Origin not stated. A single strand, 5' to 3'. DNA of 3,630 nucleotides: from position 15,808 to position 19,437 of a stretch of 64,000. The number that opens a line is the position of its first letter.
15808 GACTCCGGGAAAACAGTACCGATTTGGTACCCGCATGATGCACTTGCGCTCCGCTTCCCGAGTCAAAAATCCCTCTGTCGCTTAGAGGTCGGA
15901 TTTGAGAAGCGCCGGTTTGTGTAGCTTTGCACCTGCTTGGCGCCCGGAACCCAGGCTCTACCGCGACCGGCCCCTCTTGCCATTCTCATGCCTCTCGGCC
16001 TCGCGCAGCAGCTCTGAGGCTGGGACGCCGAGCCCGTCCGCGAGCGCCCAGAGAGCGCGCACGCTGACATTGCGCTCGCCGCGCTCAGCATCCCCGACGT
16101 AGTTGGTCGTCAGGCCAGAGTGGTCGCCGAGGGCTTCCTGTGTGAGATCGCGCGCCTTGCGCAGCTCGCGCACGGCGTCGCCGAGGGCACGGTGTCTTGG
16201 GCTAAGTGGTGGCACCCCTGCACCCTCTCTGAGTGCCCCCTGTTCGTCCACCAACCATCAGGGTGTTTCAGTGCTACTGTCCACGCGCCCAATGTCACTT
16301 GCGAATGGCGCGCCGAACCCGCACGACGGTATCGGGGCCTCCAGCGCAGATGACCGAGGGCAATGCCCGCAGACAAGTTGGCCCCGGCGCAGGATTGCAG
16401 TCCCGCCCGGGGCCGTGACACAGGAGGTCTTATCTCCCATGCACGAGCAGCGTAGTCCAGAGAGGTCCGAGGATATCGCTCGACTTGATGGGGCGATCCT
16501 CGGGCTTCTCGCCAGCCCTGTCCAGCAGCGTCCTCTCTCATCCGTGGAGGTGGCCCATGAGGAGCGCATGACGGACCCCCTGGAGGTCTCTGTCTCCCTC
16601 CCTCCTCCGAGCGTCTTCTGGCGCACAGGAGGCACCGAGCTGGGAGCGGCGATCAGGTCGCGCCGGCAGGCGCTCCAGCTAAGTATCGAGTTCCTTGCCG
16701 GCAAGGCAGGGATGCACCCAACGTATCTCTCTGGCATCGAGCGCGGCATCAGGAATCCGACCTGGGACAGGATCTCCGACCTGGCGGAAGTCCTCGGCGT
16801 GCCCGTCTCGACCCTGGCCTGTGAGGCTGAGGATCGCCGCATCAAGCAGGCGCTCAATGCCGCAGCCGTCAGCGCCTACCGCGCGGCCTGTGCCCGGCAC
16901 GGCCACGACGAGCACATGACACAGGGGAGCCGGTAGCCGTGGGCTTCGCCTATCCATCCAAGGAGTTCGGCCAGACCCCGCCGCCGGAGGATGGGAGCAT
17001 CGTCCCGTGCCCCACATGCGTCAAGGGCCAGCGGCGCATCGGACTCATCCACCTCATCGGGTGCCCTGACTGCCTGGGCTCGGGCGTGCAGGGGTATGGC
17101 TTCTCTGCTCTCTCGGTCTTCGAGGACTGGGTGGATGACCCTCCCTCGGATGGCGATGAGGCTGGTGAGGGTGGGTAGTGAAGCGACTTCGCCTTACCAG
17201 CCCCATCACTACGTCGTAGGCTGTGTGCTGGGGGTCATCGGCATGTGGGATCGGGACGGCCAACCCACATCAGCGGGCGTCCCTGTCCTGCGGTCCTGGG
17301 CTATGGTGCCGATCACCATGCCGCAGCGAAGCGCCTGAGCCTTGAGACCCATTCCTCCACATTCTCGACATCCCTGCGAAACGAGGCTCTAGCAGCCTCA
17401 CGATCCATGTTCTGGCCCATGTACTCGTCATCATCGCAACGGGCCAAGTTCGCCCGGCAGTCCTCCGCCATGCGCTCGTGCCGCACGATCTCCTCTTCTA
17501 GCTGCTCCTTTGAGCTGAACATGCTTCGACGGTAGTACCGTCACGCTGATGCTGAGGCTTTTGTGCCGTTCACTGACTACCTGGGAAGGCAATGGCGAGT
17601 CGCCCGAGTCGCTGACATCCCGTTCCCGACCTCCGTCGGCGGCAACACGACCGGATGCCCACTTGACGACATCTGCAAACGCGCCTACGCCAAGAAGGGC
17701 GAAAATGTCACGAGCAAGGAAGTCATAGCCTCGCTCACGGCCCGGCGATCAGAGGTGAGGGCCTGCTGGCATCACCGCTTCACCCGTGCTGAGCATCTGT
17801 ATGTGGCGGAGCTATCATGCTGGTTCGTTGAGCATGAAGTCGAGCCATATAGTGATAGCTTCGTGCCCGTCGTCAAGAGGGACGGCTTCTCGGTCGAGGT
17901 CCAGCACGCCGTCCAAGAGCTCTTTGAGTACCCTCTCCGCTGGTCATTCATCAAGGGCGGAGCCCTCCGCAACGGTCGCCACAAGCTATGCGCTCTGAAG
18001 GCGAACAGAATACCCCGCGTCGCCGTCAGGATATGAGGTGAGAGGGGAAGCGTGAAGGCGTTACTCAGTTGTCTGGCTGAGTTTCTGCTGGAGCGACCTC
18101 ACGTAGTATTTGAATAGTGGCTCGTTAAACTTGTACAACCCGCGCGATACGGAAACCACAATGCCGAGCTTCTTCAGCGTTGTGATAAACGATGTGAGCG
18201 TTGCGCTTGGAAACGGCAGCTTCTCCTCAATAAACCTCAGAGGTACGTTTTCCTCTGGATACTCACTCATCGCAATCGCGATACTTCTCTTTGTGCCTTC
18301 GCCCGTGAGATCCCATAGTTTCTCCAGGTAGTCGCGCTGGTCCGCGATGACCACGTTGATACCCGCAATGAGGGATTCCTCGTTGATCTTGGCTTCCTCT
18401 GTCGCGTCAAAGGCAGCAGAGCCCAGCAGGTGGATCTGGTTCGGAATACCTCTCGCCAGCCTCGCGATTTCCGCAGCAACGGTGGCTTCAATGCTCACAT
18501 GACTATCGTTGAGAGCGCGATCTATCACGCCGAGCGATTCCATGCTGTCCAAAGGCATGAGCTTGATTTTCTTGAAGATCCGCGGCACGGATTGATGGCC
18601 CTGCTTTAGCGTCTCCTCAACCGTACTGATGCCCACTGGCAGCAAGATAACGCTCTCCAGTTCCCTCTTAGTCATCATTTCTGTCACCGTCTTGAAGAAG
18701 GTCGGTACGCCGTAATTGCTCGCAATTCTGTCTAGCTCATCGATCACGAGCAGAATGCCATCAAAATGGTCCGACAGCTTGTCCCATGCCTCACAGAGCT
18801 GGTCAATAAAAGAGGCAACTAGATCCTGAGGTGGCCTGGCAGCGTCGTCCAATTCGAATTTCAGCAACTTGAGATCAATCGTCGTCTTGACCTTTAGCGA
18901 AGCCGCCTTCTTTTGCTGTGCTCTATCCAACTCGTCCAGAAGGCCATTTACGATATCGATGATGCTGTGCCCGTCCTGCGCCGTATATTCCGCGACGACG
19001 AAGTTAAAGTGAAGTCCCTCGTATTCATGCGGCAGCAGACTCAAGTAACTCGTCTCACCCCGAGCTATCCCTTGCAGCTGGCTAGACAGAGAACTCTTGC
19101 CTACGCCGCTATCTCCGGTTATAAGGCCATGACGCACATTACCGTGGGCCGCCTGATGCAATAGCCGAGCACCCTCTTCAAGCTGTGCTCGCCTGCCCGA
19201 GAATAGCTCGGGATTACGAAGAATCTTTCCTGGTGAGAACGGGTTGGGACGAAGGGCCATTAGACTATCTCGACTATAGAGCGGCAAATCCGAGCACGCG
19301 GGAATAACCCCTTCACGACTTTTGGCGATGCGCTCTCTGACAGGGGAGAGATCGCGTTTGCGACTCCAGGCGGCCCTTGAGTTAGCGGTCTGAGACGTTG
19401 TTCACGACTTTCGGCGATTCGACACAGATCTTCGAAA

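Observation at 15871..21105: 5.2-kb single-transposase Mutator-like transposon carrying regulators and an ATPase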

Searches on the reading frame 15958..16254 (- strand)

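Call 7: search_protein_families(library=pfam, proteins=[window:15958-16254:-], max_evalue=0.1)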
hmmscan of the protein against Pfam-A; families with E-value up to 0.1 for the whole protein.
window:15958-16254:- (98 aa): 3 families
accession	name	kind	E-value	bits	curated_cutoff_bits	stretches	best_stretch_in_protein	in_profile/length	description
PF01381.28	HTH_3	-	2.2e-13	50.5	23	1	28-82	1-55/55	Helix-turn-helix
PF13560.12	HTH_31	-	2e-12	47.6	27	1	23-82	1-61/64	Helix-turn-helix domain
PF13744.12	HTH_37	-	0.00042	20.5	27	1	24-77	19-73/80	Helix-turn-helix domain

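Call 8: search_protein_families(library=ncbifam, proteins=[window:15958-16254:-], max_evalue=0.1)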
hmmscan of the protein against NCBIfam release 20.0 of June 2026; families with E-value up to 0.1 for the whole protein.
window:15958-16254:- (98 aa): 12 families
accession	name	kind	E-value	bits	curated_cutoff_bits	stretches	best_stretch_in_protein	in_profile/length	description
NF006015.0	PRK08154.1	subfamily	4.4e-12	45.8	204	1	22-88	29-95/314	anaerobic benzoate catabolism transcriptional regulator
TIGR03070.1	couple_hipB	subfamily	7.2e-12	45.1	71.65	1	23-77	2-56/58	type II toxin-antitoxin system Y4mF family antitoxin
NF041951.1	phage_RstR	subfamily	6.9e-08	32.7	80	1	25-91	4-70/108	RstR family transcriptional repressor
NF047948.1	male_kill_WMK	equivalog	7.4e-08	32.2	300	1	21-90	160-229/300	WO male-killing family protein Wmk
NF050110.1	TransRegBldD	equivalog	2e-07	30.9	250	1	22-90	7-77/162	transcriptional regulator BldD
NF041677.1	trans_regClgR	equivalog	5.4e-06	26.5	170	1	23-88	8-73/113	transcriptional regulator ClgR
NF010465.0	PRK13890.1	equivalog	4.6e-05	23.5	96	1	29-86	11-68/121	conjugal transfer protein TrbA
NF038139.1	Reg_Aceta_RamB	equivalog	6e-05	21.9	700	1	25-80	4-59/465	acetate metabolism transcriptional regulator RamB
NF007257.0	PRK09706.1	subfamily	0.0016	18.3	101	1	22-79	4-61/135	transcriptional repressor DicA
NF007408.0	PRK09943.1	equivalog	0.0018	17.8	211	1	21-91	5-75/185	HTH-type transcriptional regulator PuuR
TIGR03830.1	CxxCG_CxxCG_HTH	subfamily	0.052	13.4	61.8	1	22-64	64-106/127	type II TA system antitoxin MqsA family protein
NF046032.1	TransRegSlrRBacil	equivalog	0.089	12.9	250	1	25-83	3-62/149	HTH-type transcriptional regulator SlrR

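Call 14: search_protein_families(library=padloc, proteins=[window:15958-16254:-], max_evalue=0.01)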
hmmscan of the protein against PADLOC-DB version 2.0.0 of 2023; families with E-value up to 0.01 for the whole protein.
window:15958-16254:- (98 aa): 17 families
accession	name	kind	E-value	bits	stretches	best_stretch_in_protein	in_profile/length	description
PDLC03665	Control_protein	-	2.3e-14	51.4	1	24-84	9-70/77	control protein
PDLC03664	Control_protein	-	2.1e-12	45.3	1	24-82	14-72/74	control protein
PDLC02926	HTH_VI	-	3.6e-11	41.2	1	24-93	2-71/92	-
PDLC04142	capH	-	3.8e-11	42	1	23-88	6-71/103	capH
PDLC03666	Control_protein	-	5.6e-10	37.5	1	24-87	7-70/77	control protein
PDLC03671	Control_protein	-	7.3e-10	37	1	24-83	15-74/84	control protein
PDLC03951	RmrA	-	5.3e-05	20.4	1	28-91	13-76/400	-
PDLC03952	RmrA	-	9.2e-05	19.4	1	26-87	25-86/395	-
PDLC03668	Control_protein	-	9.4e-05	20.9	1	28-77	13-62/79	control protein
PDLC03954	RmrA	-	0.0001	19.4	1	25-91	12-78/380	-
PDLC03949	RmrA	-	0.00025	18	1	32-84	11-63/363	-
PDLC03953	RmrA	-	0.00032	18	1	24-80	6-62/373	-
PDLC03312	MTase_II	-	0.00053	15.8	1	23-89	60-126/1344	Type II methyltransferase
PDLC03947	RmrA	-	0.00068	16.6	1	23-90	11-78/383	-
PDLC03948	RmrA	-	0.0011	15.9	1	25-91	10-78/397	-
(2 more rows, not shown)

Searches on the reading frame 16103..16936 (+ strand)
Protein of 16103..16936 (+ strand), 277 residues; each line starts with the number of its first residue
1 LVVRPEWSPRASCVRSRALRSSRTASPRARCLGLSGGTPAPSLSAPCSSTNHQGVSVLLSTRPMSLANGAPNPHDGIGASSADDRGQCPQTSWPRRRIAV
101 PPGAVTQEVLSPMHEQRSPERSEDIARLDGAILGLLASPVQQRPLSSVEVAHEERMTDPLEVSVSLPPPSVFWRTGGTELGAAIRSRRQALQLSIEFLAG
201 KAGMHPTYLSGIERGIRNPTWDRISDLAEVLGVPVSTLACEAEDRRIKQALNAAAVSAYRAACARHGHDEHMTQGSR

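Call 7: search_protein_families(library=pfam, proteins=[window:16103-16936:+], max_evalue=0.1)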
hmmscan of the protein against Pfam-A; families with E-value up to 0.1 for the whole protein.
window:16103-16936:+ (277 aa): 3 families
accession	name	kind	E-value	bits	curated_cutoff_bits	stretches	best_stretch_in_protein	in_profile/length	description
PF01381.28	HTH_3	-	1.3e-12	47.9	23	1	184-236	1-53/55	Helix-turn-helix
PF13560.12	HTH_31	-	1.9e-12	47.8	27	1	179-237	1-60/64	Helix-turn-helix domain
PF12844.13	HTH_19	-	0.0006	20.1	30.2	1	181-236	1-56/64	Helix-turn-helix domain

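Call 8: search_protein_families(library=ncbifam, proteins=[window:16103-16936:+], max_evalue=0.1)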
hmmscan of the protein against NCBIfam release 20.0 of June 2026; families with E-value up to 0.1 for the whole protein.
window:16103-16936:+ (277 aa): 11 families
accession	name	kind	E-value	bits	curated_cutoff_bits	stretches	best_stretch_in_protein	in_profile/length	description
TIGR03070.1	couple_hipB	subfamily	1.3e-05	25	71.65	1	178-233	1-56/58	type II toxin-antitoxin system Y4mF family antitoxin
NF041951.1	phage_RstR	subfamily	0.00015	22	80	1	180-252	3-75/108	RstR family transcriptional repressor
NF050110.1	TransRegBldD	equivalog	0.00029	20.6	250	1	179-246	8-77/162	transcriptional regulator BldD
NF010465.0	PRK13890.1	equivalog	0.00043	20.4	96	1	195-253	21-77/121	conjugal transfer protein TrbA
NF006015.0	PRK08154.1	subfamily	0.0011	18.2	204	1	178-249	29-105/314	anaerobic benzoate catabolism transcriptional regulator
NF041677.1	trans_regClgR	equivalog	0.0014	18.7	170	1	181-258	10-87/113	transcriptional regulator ClgR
NF046032.1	TransRegSlrRBacil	equivalog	0.0015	18.6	250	1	181-234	3-57/149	HTH-type transcriptional regulator SlrR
NF007257.0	PRK09706.1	subfamily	0.018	14.8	101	1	179-244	5-70/135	transcriptional repressor DicA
NF047948.1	male_kill_WMK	equivalog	0.019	14.5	300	1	179-246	5-72/300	WO male-killing family protein Wmk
TIGR00270.2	TIGR00270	equivalog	0.021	14.6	110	1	181-239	77-135/159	multiprotein bridging factor aMBF1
NF038139.1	Reg_Aceta_RamB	equivalog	0.021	13.5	700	1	180-246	3-69/465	acetate metabolism transcriptional regulator RamB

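Call 14: search_protein_families(library=padloc, proteins=[window:16103-16936:+], max_evalue=0.01)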
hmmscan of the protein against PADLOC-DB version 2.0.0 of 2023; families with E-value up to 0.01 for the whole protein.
window:16103-16936:+ (277 aa): 13 families
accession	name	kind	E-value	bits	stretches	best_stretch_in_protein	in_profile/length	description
PDLC02926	HTH_VI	-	4.1e-13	47.4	1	180-246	2-68/92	-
PDLC03665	Control_protein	-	8.4e-09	33.6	1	184-238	13-68/77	control protein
PDLC04142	capH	-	3.2e-08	32.6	1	178-256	5-74/103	capH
PDLC03312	MTase_II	-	2.7e-06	23.3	1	180-252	61-135/1344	Type II methyltransferase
PDLC03953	RmrA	-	2.3e-05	21.8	1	181-244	7-70/373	-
PDLC03671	Control_protein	-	3.3e-05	22.1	1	182-238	17-73/84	control protein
PDLC03664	Control_protein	-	4.9e-05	21.7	1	180-238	14-72/74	control protein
PDLC03666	Control_protein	-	0.00028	19.3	1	180-236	7-63/77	control protein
PDLC03954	RmrA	-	0.00093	16.2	1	183-244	14-75/380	-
PDLC03949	RmrA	-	0.0017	15.3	1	187-242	10-65/363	-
PDLC03951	RmrA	-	0.002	15.2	1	186-264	15-93/400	-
PDLC03952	RmrA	-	0.0028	14.6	1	184-244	27-87/395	-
PDLC03946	RmrA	-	0.005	13.6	1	188-244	11-67/357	-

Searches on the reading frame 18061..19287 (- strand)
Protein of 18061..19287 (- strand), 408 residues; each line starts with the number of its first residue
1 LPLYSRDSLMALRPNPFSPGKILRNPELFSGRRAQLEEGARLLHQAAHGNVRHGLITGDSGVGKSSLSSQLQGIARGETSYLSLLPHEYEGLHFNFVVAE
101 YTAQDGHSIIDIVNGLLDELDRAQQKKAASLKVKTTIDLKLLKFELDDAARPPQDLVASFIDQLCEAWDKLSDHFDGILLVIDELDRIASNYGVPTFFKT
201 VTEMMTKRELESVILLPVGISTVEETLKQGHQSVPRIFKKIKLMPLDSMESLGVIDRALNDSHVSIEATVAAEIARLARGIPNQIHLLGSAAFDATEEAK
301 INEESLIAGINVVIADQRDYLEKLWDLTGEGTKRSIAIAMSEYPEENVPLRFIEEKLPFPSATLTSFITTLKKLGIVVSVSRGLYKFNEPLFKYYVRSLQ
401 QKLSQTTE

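Call 7: search_protein_families(library=pfam, proteins=[window:18061-19287:-], max_evalue=0.1)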
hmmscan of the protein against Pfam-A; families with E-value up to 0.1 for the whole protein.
window:18061-19287:- (408 aa): 8 families
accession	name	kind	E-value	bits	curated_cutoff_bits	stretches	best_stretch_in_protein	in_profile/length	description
PF13191.12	AAA_16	-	2.6e-12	48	32.6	1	29-189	2-145/167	AAA ATPase domain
PF13401.12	AAA_22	-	2.3e-06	28.4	27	1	52-206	6-109/130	AAA domain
PF20703.3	nSTAND1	-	0.00041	20.5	27.1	1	26-288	13-229/379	Novel STAND NTPase 1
PF24883.2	NPHP3_N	-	0.0018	18.9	24.8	1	55-209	26-154/164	Nephrocystin 3, N-terminal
PF03193.22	RsgA_GTPase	-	0.0024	18.2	30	1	45-83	102-138/174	RsgA GTPase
PF05729.18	NACHT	-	0.013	15.8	26.7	0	55-200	4-100/167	NACHT domain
PF13555.12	AAA_29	-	0.021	15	27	1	53-67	24-38/61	P-loop containing region of AAA domain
PF13238.12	AAA_18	-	0.058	14.3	29.4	0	55-99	2-33/128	AAA domain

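Call 8: search_protein_families(library=ncbifam, proteins=[window:18061-19287:-], max_evalue=0.1)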
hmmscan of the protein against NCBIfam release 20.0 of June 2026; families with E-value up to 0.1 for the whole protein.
window:18061-19287:- (408 aa): 3 families
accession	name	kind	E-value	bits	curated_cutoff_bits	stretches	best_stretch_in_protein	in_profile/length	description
TIGR02928.1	TIGR02928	subfamily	0.00037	19.4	181.3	0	26-71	14-60/366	orc1/cdc6 family replication initiation protein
NF047389.1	ATPase_Sll1717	subfamily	0.0046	16.1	75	0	115-191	134-200/454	P-loop ATPase, Sll1717 family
TIGR00157.1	TIGR00157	equivalog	0.057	12.9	100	1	52-103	123-172/247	ribosome small subunit-dependent GTPase A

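Call 14: search_protein_families(library=padloc, proteins=[window:18061-19287:-], max_evalue=0.01)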
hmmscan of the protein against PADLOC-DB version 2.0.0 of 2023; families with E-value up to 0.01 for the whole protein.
window:18061-19287:- (408 aa): 2 families
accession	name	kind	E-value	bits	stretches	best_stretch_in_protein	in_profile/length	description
PDLC02779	SspC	-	0.0031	13.3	1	56-187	52-189/1054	SspC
PDLC02778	SspC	-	0.0052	12.5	1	55-186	47-174/1053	SspC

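Call 31: find_homologous_proteins(query=window:18061-19287:-)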
Query window:18061-19287:- (408 aa): 7 proteins with E <= 0.001 among 8000 candidates.
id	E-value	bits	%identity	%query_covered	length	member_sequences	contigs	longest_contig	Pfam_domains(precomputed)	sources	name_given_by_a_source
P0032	2.4e-234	795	100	90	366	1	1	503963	PF13401.13,PF13191.13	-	-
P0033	4.2e-99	350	46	95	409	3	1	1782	PF13401.13,PF13191.13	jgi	jgi:hypothetical protein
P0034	6.7e-67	244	38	95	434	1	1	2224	PF13191.13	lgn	-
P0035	2.0e-63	233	38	95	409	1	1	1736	PF13191.13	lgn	-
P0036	1.7e-49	187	32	94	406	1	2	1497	PF13173.13,PF07693.21,PF00004.36,PF13401.13,PF20703.4,PF01637.25,PF13191.13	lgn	-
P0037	2.4e-30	124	26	94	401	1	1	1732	PF01637.25,PF13191.13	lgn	-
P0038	1.1e-7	49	23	96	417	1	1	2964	PF20703.4,PF13191.13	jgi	-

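Call 90: predict_structure(alignment_id=A5)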
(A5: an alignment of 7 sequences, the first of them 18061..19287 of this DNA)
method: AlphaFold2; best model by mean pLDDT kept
length: 408 residues; sequences in the alignment: 7
mean_pLDDT: 83.9   pTM: 0.78
mean pLDDT of the five models: 83.9, 82.6, 81.3, 81.3, 80.6
residues with pLDDT >= 90: 209; 70-90: 136; 50-70: 28; < 50: 35
segments of 3 or more residues with pLDDT < 50: 1-11, 20-24, 130-143, 145-147
pLDDT, mean of each block of 10 residues (from residue 1): 36 69 50 85 90 92 88 88 75 86 89 88 68 33 48 78 89 90 92 87 90 94 89 88 90 88 91 94 91 90 96 93 94 96 95 95 95 96 94 93 62
secondary structure, 60 per line:
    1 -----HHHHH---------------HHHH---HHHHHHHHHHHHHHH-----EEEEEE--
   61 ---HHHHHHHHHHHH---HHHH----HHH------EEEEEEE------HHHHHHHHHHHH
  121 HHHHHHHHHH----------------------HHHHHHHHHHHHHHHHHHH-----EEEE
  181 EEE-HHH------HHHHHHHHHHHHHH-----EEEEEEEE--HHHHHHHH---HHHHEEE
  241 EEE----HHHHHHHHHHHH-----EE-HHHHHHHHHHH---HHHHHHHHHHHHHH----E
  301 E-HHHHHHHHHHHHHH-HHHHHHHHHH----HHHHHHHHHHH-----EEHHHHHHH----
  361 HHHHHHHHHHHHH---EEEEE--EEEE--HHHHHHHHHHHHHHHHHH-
elements in order: H6-10 H26-29 H33-47 E53-58 H64-75 H79-82 E96-102 H109-130 H153-171 E177-183 H194-207 E213-220 H223-230 H234-237 E238-243 H248-259 H268-278 H282-295 H303-316 H318-327 H332-342 H350-356 H361-373 E377-381 E384-387 H390-407

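Call 94: fold_search(model_id=the predicted structure, library=pdb)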
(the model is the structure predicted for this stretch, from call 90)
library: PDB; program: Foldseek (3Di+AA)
matches with E <= 10: 1738; with E <= 0.001: 497
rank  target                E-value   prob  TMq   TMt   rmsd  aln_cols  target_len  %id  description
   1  2qen                  7.2e-11  1.00  0.47  0.53   8.2       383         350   17  The walker-type atpase paby2304 of pyrococcus abyssi (released 2008-07-01)
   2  2v1u_A                1.3e-10  1.00  0.43  0.46  12.5       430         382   14  STRUCTURE OF THE AEROPYRUM PERNIX ORC1 PROTEIN IN COMPLEX WITH DNA (released 2007-09-18)
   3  2qby_A                2.3e-10  1.00  0.50  0.55   9.0       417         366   12  Crystal structure of a heterodimer of Cdc6/Orc1 initiators bound to origin DNA (from S. solfataricus) (released 2007-09-11)
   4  2qby_B                8.9e-10  1.00  0.50  0.55  12.2       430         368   13  Crystal structure of a heterodimer of Cdc6/Orc1 initiators bound to origin DNA (from S. solfataricus) (released 2007-09-11)
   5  1w5t_A                2.7e-09  1.00  0.52  0.54   8.0       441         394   13  Structure of the Aeropyrum Pernix ORC2 protein (ADPNP-ADP complexes) (released 2004-10-05)
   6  7jps_A                4.0e-09  1.00  0.42  0.48  12.6       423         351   11  ORC-DNA: Human Origin Recognition Complex (ORC) with DNA bound in the core (released 2020-09-09)
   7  2fna_A                5.2e-09  1.00  0.46  0.52  10.6       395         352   15  Crystal structure of an archaeal aaa+ atpase (sso1545) from sulfolobus solfataricus p2 at 2.00 A resolution (released 2006-02-07)
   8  1fnn_A                9.1e-09  1.00  0.50  0.53   8.2       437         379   14  CRYSTAL STRUCTURE OF CDC6P FROM PYROBACULUM AEROPHILUM (released 2000-10-04)
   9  7tjh_A                9.1e-09  1.00  0.41  0.35  13.8       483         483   13  S. cerevisiae ORC bound to 84 bp ARS1 DNA and Cdc6 (state 1) with flexible Orc6 N-terminal domain (released 2022-10-05)
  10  5uj7_C                1.3e-08  1.00  0.46  0.47  11.9       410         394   13  Structure of the active form of human Origin Recognition Complex ATPase motor module, complex subunitS 1, 4, 5 (released 2017-02-08)
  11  7jk5_A                1.6e-08  1.00  0.44  0.46  11.6       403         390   11  Structure of Drosophila ORC bound to DNA (released 2020-09-09)
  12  7jpo_A                1.6e-08  1.00  0.42  0.48  12.6       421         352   11  ORC-O1AAA: Human Origin Recognition Complex (ORC) with dynamic/unresolved ORC2 WH (released 2020-09-02)
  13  7jgr_A                1.8e-08  1.00  0.45  0.45  14.5       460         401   12  Structure of Drosophila ORC bound to DNA (84 bp) and Cdc6 (released 2020-09-09)
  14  7jpq_D                2.4e-08  1.00  0.44  0.44  12.4       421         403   13  ORC-O2-5: Human Origin Recognition Complex (ORC) with subunits 2,3,4,5 (released 2020-09-02)
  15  7tjj_A                2.5e-08  1.00  0.41  0.35  13.9       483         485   13  S. cerevisiae ORC bound to 84 bp ARS1 DNA and Cdc6 (state 1) with docked Orc6 N-terminal domain (released 2022-10-05)
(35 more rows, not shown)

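Call 96: find_encoding_contigs(protein=P0034, flank=3000, max_places=2)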
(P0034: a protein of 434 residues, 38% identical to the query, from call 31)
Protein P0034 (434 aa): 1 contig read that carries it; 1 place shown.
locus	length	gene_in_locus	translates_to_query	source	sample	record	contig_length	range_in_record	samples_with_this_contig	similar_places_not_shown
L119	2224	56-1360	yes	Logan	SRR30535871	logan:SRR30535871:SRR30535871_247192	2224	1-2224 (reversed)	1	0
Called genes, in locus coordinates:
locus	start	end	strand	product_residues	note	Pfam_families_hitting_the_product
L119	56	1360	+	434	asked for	PF13191:AAA_16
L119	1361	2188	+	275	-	-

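Call 97: find_encoding_contigs(protein=P0033, flank=3000, max_places=2)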
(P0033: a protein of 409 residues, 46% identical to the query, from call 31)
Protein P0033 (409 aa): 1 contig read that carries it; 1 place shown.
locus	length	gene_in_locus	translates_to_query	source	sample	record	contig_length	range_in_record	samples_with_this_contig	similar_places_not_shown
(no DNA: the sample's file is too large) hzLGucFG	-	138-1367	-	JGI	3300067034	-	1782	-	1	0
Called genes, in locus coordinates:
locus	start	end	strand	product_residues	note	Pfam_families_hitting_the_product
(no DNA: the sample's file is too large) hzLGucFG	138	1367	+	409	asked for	PF13191:AAA_16, PF13401:AAA_22 (faint)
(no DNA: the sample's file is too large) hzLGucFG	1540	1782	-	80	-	?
